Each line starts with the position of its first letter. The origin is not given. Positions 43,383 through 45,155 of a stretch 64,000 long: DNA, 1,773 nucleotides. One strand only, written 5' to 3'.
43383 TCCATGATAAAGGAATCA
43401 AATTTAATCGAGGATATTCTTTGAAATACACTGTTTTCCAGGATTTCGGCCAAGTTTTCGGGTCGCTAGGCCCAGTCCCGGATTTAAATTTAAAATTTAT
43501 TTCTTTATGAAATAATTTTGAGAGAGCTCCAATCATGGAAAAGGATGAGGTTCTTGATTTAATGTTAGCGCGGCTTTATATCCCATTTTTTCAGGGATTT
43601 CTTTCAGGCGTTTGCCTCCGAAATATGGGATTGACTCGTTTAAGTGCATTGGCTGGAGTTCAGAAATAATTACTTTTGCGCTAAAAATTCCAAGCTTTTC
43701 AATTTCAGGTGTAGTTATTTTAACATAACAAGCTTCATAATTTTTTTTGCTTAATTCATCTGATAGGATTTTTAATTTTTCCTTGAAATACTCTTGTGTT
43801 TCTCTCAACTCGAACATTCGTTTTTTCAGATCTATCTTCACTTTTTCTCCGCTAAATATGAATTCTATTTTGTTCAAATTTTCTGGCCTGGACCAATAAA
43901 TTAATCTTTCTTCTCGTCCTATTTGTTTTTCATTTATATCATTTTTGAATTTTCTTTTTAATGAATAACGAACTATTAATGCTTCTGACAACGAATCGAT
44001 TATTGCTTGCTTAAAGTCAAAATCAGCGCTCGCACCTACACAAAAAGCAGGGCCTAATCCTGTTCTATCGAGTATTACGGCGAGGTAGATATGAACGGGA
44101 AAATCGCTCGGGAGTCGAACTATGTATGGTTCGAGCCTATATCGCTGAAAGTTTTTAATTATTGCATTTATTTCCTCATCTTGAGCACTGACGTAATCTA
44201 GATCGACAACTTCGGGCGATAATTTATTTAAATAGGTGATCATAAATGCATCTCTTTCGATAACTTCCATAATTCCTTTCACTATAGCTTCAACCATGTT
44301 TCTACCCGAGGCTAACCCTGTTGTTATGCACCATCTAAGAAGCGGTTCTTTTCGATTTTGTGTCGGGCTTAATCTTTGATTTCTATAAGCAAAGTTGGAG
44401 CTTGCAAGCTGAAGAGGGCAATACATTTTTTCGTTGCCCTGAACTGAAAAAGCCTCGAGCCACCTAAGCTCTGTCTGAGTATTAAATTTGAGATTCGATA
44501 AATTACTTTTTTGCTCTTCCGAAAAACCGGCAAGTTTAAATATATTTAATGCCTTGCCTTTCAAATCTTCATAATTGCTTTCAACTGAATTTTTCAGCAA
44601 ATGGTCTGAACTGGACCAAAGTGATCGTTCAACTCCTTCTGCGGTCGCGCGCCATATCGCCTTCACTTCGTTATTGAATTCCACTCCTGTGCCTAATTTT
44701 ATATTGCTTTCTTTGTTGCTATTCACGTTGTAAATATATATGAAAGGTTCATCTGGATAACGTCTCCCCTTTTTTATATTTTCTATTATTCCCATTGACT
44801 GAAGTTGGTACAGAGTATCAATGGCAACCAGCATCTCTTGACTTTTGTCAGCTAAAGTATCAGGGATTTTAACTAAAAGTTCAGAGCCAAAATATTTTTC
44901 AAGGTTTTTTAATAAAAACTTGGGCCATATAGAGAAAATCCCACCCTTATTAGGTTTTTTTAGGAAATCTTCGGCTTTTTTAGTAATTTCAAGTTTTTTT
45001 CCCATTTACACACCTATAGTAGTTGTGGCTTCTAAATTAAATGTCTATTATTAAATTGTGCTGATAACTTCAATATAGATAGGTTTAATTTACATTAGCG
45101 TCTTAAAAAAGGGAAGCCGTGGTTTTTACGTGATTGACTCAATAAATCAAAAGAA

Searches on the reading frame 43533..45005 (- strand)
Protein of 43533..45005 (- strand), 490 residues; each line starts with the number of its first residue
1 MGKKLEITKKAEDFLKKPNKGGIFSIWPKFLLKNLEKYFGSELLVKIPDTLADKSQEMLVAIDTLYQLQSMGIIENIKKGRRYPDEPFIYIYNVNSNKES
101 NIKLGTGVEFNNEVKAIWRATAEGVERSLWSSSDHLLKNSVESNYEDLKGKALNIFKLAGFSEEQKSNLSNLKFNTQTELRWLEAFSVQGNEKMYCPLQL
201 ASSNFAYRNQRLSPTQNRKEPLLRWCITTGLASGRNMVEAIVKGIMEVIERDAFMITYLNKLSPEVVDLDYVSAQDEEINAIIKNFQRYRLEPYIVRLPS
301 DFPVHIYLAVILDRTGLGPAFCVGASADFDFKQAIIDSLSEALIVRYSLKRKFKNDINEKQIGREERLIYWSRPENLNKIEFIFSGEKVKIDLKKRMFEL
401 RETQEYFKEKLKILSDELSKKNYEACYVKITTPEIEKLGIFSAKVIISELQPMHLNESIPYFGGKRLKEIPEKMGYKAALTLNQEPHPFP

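Call 3: search_protein_families(library=pfam, proteins=[window:43533-45005:-], max_evalue=0.01)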
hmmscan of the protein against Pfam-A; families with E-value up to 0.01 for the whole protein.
window:43533-45005:- (490 aa): 1 family
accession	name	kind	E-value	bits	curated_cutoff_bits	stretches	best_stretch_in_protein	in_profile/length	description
PF02624.21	YcaO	-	8.7e-46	157.2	25.7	1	116-450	10-324/325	YcaO cyclodehydratase, ATP-ad Mg2+-binding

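Call 4: search_protein_families(library=ncbifam, proteins=[window:43533-45005:-], max_evalue=0.01)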
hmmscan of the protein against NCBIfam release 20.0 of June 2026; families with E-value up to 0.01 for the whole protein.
window:43533-45005:- (490 aa): 3 families
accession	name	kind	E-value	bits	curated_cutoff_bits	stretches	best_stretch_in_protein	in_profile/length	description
TIGR03604.1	TOMM_cyclo_SagD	subfamily_domain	4.2e-59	200.3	219.25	1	113-490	6-377/377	thiazole/oxazole-forming peptide maturase, SagD family component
TIGR03266.1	methan_mark_1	equivalog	9.5e-23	80.8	365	1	112-451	61-363/376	YcaO-related McrA-glycine thioamidation protein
TIGR00702.1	TIGR00702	domain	1.9e-15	56.9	75.65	1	174-449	110-363/377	YcaO-type kinase domain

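Call 10: find_homologous_proteins(query=window:43533-45002:-, max_evalue=1e-10)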
Query window:43533-45002:- (489 aa): 154 proteins with E <= 1e-10 among 8000 candidates; the best 120 are listed.
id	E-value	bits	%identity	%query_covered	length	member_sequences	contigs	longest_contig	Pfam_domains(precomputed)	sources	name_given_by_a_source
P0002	0.0e+0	1091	100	100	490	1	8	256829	PF02624.22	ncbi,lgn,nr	ncbi:YcaO-like family protein [Candidatus Giovannonibacteria bacterium]|nr:YcaO-like family protein 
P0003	4.2e-168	578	55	100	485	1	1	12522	PF02624.22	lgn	-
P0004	3.2e-163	562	54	100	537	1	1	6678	PF02624.22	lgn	-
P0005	8.4e-161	554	54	100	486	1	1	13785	PF02624.22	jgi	-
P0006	1.4e-160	553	52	100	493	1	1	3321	PF02624.22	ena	-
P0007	8.1e-160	551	52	100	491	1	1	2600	PF02624.22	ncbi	-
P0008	2.2e-159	549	52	99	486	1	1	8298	PF02624.22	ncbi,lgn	-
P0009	1.7e-158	546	56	96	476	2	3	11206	PF02624.22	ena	-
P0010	1.8e-156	540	52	100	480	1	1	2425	PF02624.22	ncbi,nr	ncbi:MAG: YcaO-like family protein [bacterium]|nr:YcaO-like family protein [bacterium]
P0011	2.8e-156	539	53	100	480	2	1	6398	PF02624.22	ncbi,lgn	ncbi:MAG: YcaO-like family protein [Patescibacteria group bacterium]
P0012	6.4e-156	538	54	100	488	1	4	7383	PF02624.22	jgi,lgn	-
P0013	8.7e-155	534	52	100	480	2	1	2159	PF02624.22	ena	-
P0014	4.0e-154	532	54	96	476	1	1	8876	PF02624.22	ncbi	-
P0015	5.2e-150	518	51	99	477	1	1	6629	PF02624.22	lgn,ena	-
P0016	2.3e-147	510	50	99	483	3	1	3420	PF02624.22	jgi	-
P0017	1.4e-145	504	51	100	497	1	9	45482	PF02624.22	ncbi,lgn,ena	ncbi:MAG: YcaO-like family protein [Patescibacteria group bacterium]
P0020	1.1e-140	488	46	99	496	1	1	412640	PF02624.22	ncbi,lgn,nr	ncbi:MAG: YcaO-like family protein [Parcubacteria group bacterium]|nr:YcaO-like family protein [Parc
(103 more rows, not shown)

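Call 11: search_solved_structures(query=window:43533-45002:-, max_evalue=0.001)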
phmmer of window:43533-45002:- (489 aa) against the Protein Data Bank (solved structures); distinct sequences matched with E-value up to 0.001: 4.
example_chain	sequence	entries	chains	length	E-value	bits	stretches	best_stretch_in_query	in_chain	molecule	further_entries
6pe3_A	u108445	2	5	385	1.1e-12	50.7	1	227-450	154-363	Uncharacterized protein MJ1094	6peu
7u58_A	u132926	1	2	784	3e-07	32.8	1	227-484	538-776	MusD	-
4bs9_A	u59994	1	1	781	9e-07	31.3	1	222-348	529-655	TRUD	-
4v1t_A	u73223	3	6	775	6.6e-05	25.1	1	227-344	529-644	LYND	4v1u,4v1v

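Call 13: find_encoding_contigs(protein=P0003, flank=8000, max_places=1)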
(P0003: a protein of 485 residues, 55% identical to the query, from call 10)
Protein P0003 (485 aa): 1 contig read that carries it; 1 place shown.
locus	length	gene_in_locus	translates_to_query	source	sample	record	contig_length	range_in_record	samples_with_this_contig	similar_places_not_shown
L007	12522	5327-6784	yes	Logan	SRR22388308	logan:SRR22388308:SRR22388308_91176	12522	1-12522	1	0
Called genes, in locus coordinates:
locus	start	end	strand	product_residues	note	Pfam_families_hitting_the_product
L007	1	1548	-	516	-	?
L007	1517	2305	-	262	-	PF13414:TPR_11 (faint), PF13428:TPR_14 (faint), PF13432:TPR_16 (faint), PF14559:TPR_19 (faint), PF00515:TPR_1 (faint), PF07719:TPR_2 (faint), PF13181:TPR_8 (faint), PF13431:TPR_17 (weak)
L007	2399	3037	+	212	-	PF11306:DUF3108 (weak), PF21347:DUF3108_like (weak)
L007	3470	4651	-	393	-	PF13414:TPR_11 (faint), PF13424:TPR_12 (faint), PF13432:TPR_16 (faint), PF00515:TPR_1 (weak), PF13428:TPR_14 (faint), PF07719:TPR_2 (weak), PF00515:TPR_1 (weak), PF13181:TPR_8 (weak)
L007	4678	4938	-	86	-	-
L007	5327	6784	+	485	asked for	PF02624:YcaO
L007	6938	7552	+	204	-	PF00881:Nitroreductase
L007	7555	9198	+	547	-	PF13360:PQQ_2, PF13570:Beta-prop_ACSF4, PF23414:Beta-prop_EML_2 (weak), PF24796:WDR55 (weak), PF13570:Beta-prop_ACSF4, PF25173:Beta-prop_WDR3_1st (weak), PF25175:Beta-prop_WDR5 (weak), PF13360:PQQ_2, +5 more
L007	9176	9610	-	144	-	-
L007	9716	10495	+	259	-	PF00227:Proteasome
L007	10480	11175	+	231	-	-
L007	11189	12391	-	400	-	PF00202:Aminotran_3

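Call 14: find_encoding_contigs(protein=P0005, flank=8000, max_places=1)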
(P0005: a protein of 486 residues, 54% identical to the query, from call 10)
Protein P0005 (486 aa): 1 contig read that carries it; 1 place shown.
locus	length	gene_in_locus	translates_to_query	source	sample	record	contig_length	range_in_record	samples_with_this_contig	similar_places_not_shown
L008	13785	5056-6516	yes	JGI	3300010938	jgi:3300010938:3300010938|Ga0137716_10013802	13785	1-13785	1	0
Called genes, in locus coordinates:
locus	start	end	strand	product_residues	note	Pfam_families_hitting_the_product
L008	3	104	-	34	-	?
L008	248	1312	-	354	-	PF00814:TsaD, PF22521:HypF_C_2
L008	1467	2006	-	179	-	-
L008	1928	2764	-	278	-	-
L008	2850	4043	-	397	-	PF13174:TPR_6 (faint), PF13424:TPR_12 (faint), PF00515:TPR_1 (weak), PF13414:TPR_11 (faint), PF13428:TPR_14 (faint), PF07719:TPR_2 (weak), PF00515:TPR_1 (weak), PF13181:TPR_8 (weak)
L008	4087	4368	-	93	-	-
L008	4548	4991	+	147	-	-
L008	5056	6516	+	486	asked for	PF02624:YcaO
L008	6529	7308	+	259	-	PF00881:Nitroreductase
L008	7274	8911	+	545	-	PF24390:PRTase-CE (weak), PF01011:PQQ (faint), PF13360:PQQ_2, PF13570:Beta-prop_ACSF4 (weak), PF23414:Beta-prop_EML_2 (weak), PF13570:Beta-prop_ACSF4, PF25173:Beta-prop_WDR3_1st (weak), PF13360:PQQ_2, +3 more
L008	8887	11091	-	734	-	PF04464:Glyphos_transf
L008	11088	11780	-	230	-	PF01128:IspD, PF12804:NTP_transf_3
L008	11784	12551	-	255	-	PF23441:SDR, PF00106:adh_short, PF01370:Epimerase (weak), PF08659:KR, PF13561:adh_short_C2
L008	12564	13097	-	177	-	PF03009:GDPD (weak)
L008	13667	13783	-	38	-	?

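Call 15: find_encoding_contigs(protein=P0017, flank=8000, max_places=1)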
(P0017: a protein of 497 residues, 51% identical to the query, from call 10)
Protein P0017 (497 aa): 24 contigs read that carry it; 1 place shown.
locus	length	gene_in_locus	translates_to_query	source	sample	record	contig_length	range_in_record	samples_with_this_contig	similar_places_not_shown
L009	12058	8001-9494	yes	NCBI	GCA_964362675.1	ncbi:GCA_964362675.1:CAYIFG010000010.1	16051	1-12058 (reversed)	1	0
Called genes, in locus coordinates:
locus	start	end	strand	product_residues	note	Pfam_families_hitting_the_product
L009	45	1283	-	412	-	PF04851:ResIII, PF00270:DEAD, PF00271:Helicase_C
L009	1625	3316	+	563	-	PF00999:Na_H_Exchanger, PF02254:TrkA_N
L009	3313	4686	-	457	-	PF00515:TPR_1 (faint), PF21033:RMD1-3 (faint), PF07719:TPR_2 (faint), PF13181:TPR_8 (faint), PF13374:TPR_10 (faint), PF13414:TPR_11 (faint), PF13371:TPR_9 (weak), PF14559:TPR_19 (weak), +4 more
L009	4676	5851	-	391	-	-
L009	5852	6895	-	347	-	-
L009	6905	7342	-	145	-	-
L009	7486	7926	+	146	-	-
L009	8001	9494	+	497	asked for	PF02624:YcaO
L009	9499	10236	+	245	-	PF00881:Nitroreductase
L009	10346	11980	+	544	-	PF00156:Pribosyltran (weak), PF25171:Beta-prop_WDR36-Utp21_1st (faint), PF01011:PQQ (faint), PF13360:PQQ_2, PF13570:Beta-prop_ACSF4 (weak), PF23414:Beta-prop_EML_2 (weak), PF13570:Beta-prop_ACSF4, PF13360:PQQ_2, +4 more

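Call 16: find_encoding_contigs(protein=P0020, flank=8000, max_places=1)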
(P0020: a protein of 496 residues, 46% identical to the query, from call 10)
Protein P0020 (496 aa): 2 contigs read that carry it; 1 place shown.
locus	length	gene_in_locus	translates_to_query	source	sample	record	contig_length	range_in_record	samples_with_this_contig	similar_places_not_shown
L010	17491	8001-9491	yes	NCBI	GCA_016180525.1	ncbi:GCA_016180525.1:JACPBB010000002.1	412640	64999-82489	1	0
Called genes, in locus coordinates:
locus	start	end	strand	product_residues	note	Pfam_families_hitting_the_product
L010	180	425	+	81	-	PF18893:DUF5652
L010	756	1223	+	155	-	-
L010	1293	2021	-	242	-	-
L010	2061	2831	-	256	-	PF00515:TPR_1 (faint), PF13431:TPR_17 (faint), PF07719:TPR_2 (faint), PF13174:TPR_6 (faint), PF13181:TPR_8 (faint), PF12895:ANAPC3 (faint), PF13371:TPR_9 (faint), PF13424:TPR_12 (faint), +4 more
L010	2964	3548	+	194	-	-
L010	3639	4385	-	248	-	PF23441:SDR, PF00106:adh_short, PF08659:KR, PF13561:adh_short_C2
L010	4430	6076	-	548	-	PF00515:TPR_1 (faint), PF07719:TPR_2 (faint), PF13181:TPR_8 (faint), PF13424:TPR_12 (faint)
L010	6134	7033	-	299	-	-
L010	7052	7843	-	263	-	-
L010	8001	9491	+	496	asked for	PF02624:YcaO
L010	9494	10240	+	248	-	PF00881:Nitroreductase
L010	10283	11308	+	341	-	PF00891:Methyltransf_2 (weak), PF13649:Methyltransf_25 (weak)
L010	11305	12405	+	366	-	PF01041:DegT_DnrJ_EryC1, PF00155:Aminotran_1_2, PF00266:Aminotran_5 (faint), PF01053:Cys_Met_Meta_PP, PF01212:Beta_elim_lyase (weak)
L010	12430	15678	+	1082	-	PF13360:PQQ_2, PF13570:Beta-prop_ACSF4, PF23414:Beta-prop_EML_2 (weak), PF25174:Beta-prop_THOC3 (weak), PF13570:Beta-prop_ACSF4, PF13360:PQQ_2, PF24807:WD40_CDC20-Fz (weak), PF01871:AMMECR1, +8 more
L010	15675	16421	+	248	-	PF05118:Asp_Arg_Hydrox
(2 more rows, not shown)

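Call 20: find_related_loci(query=A1, collection=genome_contigs, flank=9000)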
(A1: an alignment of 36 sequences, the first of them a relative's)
Query A1 (490 aa) in genome_contigs; peptide patterns used: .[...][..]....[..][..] (x = any residue, [..] = any of these).
294 stretches matched a pattern; 257 encode a relative of the query (tblastn E <= 1e-3); the best 80 are kept; 78 distinct loci.
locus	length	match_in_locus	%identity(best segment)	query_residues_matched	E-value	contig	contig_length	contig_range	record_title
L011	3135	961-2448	51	4-490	2e-157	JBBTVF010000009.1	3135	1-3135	MAG: Patescibacteria group bacterium isolate H52-bin056 H52_bin056_000000000009, whole genome shotgun sequence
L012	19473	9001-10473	46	5-490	7e-147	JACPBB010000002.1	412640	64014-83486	MAG: Parcubacteria group bacterium isolate NC_groundwater_246_Ag_S-0.2um_42_13 S5_GD2017_2_S2_scaffold_16, whole genome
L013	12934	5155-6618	44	5-490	1e-137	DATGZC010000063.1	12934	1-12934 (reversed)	MAG TPA_asm: Candidatus Bathyarchaeia archaeon isolate SMAG_U10653 k141_27284, whole genome shotgun sequence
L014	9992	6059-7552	44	1-489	6e-137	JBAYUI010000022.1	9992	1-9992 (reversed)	MAG: Parcubacteria group bacterium isolate SO_2016_LW3_31 scaffold10018_LW162_2016, whole genome shotgun sequence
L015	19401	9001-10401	47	35-489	1e-131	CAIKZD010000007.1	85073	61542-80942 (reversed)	uncultured bacterium isolate AlinenLipids_bin-5474 genome assembly, contig: bin-5474:07/22, whole genome shotgun sequenc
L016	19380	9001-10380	44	36-490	1e-130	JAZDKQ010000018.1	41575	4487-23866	MAG: Candidatus Moraniibacteriota bacterium isolate MEGAHIT-group-0.544 k141_1367131, whole genome shotgun sequence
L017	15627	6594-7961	42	35-490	2e-121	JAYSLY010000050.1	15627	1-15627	MAG: bacterium isolate GFS_10512 GFS_10512_49, whole genome shotgun sequence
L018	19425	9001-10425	41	22-490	2e-107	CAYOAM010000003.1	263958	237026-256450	MAG TPA_asm: uncultured Candidatus Saccharibacteria bacterium isolate SRP150892_co1_176 genome assembly, contig: NODE_17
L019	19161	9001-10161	42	83-490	1e-103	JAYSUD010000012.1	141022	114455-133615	MAG: bacterium isolate GFS_12610 GFS_12610_11, whole genome shotgun sequence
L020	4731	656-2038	36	23-490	8e-95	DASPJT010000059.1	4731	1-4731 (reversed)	MAG TPA_asm: Candidatus Paceibacterota bacterium isolate SMAG_U12017 k141_1311760, whole genome shotgun sequence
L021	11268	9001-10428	37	4-490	5e-94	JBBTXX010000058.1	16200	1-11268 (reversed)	MAG: Patescibacteria group bacterium isolate H51-bin051 H51_bin051_000000000058, whole genome shotgun sequence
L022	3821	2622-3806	43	35-414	1e-92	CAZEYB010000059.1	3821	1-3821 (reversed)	MAG TPA_asm: uncultured Bdellovibrionales bacterium isolate binchicken_co387_13 genome assembly, contig: NODE_35303_leng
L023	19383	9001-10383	34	35-490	3e-72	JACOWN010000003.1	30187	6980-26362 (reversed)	MAG: Parcubacteria group bacterium isolate NC_groundwater_127_Ag_B-0.1um_55_13 S3_GD2017_2_B1_scaffold_1754, whole genom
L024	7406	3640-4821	34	83-489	1e-66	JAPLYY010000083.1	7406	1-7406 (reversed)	MAG: Candidatus Shapirobacteria bacterium isolate LacPavin_0920_WC90_MAG_39_8 LacPavin_0920_WC90_scaffold_1731076, whole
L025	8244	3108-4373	33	68-489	3e-65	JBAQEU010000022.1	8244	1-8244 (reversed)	MAG: Minisyncoccia bacterium isolate MFD12003_ilm_asm_bin73 k127_137216, whole genome shotgun sequence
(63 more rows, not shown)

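Call 41: predict_structure(alignment_id=A1)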
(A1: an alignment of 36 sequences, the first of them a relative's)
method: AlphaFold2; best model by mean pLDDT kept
length: 490 residues; sequences in the alignment: 36
mean_pLDDT: 90.9   pTM: 0.89
mean pLDDT of the five models: 90.9, 90.0, 89.9, 89.5, 88.9
residues with pLDDT >= 90: 368; 70-90: 92; 50-70: 23; < 50: 7
segments of 3 or more residues with pLDDT < 50: 18-21
pLDDT, mean of each block of 10 residues (from residue 1): 71 64 65 89 82 82 91 90 94 77 81 94 93 84 96 96 95 96 96 95 93 88 94 96 98 98 98 96 97 98 97 96 96 96 96 93 92 96 96 70 81 97 96 93 97 89 96 96 94
secondary structure, 60 per line:
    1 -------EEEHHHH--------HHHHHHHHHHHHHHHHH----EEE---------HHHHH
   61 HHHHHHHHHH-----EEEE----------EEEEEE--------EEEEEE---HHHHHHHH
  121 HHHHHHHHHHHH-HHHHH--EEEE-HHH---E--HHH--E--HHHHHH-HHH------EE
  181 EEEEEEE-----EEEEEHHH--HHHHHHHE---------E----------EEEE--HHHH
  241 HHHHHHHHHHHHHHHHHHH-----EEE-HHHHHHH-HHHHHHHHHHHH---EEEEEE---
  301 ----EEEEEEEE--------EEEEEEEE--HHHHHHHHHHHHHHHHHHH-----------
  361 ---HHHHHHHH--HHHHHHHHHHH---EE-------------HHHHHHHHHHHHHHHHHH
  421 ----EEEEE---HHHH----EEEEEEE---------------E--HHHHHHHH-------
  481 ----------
elements in order: E8-10 H11-14 H23-39 E44-46 H56-70 E76-79 E90-95 E104-109 H113-132 H134-138 E141-144 H163-168 E179-187 E193-197 H203-209 E231-234 H237-259 E265-267 H269-275 H277-288 E292-297 E305-312 E321-328 H331-349 H364-371 H374-384 H403-420 E425-429 H433-436 E441-447 H466-473

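Call 43: fold_search(model_id=the predicted structure, library=pdb)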
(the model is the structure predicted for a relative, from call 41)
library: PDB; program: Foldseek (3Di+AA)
matches with E <= 10: 357; with E <= 0.001: 41
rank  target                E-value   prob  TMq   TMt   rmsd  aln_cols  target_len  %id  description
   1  4v1v_A                2.2e-24  1.00  0.71  0.48   4.0       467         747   17  Heterocyclase in complex with substrate and Cofactor (released 2015-01-14)
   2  7u58_A                2.9e-23  1.00  0.65  0.50   4.1       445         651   18  YcaO-mediated ATP-dependent peptidase activity in ribosomal peptide biosynthesis (released 2022-11-02)
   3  7u58_B                1.1e-22  1.00  0.69  0.54   4.0       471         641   18  YcaO-mediated ATP-dependent peptidase activity in ribosomal peptide biosynthesis (released 2022-11-02)
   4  4v1v_B                1.3e-22  1.00  0.70  0.47   5.4       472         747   18  Heterocyclase in complex with substrate and Cofactor (released 2015-01-14)
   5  4v1u_A                2.7e-22  1.00  0.72  0.48   6.1       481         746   17  Heterocyclase in complex with substrate and Cofactor (released 2015-01-14)
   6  4v1u_B                7.1e-22  1.00  0.70  0.48   4.1       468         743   18  Heterocyclase in complex with substrate and Cofactor (released 2015-01-14)
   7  4v1t_A                9.5e-22  1.00  0.71  0.48   3.8       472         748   18  Heterocyclase in complex with substrate and Cofactor (released 2015-01-14)
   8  4v1t_B                2.2e-21  1.00  0.68  0.46   7.5       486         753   18  Heterocyclase in complex with substrate and Cofactor (released 2015-01-14)
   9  6peu_B                1.9e-20  1.00  0.62  0.77   4.7       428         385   20  Structure of YcaO enzyme from Methanocaldococcus jannaschii in complex with peptide (released 2019-11-06)
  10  6pe3                  4.9e-20  1.00  0.60  0.77   4.8       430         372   19  Structure of YcaO enzyme from Methanocaldococcus jannaschii in complex with ATP (released 2020-01-08)
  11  6peu_A                6.5e-20  1.00  0.61  0.76   4.7       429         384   20  Structure of YcaO enzyme from Methanocaldococcus jannaschii in complex with peptide (released 2019-11-06)
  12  4bs9                  2.7e-19  1.00  0.58  0.42  16.9       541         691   16  Structure of the heterocyclase TruD (released 2013-11-06)
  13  6peu_C                3.2e-19  1.00  0.62  0.78   4.6       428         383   19  Structure of YcaO enzyme from Methanocaldococcus jannaschii in complex with peptide (released 2019-11-06)
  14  6peu_D                4.2e-19  1.00  0.62  0.78   4.6       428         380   20  Structure of YcaO enzyme from Methanocaldococcus jannaschii in complex with peptide (released 2019-11-06)
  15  6ci7_F                5.1e-17  1.00  0.57  0.75   4.4       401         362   16  The structure of YcaO from Methanopyrus kandleri bound with AMPPCP and Mg2+ (released 2018-03-21)
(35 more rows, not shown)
